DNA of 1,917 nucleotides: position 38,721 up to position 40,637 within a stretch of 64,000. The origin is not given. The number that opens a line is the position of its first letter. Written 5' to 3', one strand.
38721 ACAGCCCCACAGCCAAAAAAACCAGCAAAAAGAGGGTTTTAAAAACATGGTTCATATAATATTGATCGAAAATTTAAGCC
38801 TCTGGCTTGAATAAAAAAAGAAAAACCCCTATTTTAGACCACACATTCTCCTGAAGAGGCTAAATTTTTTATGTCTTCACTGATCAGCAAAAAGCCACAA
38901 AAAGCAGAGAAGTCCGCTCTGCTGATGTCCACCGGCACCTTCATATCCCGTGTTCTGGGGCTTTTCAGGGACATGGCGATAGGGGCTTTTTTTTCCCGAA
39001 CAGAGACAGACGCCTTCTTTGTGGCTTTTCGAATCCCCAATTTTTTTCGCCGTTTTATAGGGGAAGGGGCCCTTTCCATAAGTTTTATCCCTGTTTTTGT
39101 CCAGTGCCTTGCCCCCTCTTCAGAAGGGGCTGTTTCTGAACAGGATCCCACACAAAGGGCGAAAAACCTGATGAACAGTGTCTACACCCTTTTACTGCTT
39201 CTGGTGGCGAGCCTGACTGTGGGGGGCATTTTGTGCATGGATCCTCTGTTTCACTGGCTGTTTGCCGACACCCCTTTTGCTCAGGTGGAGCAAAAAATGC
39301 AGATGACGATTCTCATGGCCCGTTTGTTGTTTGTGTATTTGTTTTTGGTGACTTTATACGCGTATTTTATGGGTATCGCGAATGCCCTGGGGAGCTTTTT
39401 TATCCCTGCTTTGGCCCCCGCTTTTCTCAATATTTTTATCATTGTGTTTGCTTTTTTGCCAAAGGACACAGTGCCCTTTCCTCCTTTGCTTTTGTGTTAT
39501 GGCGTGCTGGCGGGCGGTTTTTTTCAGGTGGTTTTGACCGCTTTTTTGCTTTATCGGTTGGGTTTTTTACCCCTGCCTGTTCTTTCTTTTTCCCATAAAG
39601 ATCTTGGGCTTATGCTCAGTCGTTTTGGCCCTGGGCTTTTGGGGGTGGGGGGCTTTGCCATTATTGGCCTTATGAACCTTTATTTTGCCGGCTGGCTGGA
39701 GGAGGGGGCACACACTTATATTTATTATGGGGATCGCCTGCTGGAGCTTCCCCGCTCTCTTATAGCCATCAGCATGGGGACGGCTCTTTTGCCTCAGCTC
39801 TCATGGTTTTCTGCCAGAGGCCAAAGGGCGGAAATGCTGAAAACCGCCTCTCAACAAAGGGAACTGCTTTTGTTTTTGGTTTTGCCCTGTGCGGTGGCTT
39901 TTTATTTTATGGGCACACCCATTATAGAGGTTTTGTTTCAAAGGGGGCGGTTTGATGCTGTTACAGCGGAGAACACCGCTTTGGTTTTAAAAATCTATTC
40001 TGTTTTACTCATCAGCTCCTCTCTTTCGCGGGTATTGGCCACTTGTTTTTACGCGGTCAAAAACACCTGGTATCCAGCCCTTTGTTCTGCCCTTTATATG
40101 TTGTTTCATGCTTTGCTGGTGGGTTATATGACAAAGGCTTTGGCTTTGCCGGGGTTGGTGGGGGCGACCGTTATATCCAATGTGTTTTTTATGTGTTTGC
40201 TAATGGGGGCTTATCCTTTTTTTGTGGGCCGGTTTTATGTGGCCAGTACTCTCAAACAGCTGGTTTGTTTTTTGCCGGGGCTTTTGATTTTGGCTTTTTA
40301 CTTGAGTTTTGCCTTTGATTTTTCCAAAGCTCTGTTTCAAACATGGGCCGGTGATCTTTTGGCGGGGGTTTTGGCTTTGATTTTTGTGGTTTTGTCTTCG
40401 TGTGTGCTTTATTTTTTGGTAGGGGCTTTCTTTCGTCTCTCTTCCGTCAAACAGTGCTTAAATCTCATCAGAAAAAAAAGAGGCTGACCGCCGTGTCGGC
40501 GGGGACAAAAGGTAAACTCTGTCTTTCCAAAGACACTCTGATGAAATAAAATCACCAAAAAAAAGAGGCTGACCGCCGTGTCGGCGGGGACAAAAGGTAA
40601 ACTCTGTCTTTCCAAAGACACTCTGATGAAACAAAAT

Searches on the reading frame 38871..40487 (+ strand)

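Call 73: search_protein_families(library=pfam, proteins=[window:38871-40487:+], max_evalue=0.01)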
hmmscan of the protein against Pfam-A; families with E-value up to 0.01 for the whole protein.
window:38871-40487:+ (538 aa): 1 family
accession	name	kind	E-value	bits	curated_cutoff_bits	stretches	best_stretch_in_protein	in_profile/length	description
PF03023.19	MurJ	-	2.5e-80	270.7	27.4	1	39-475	4-431/451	Lipid II flippase MurJ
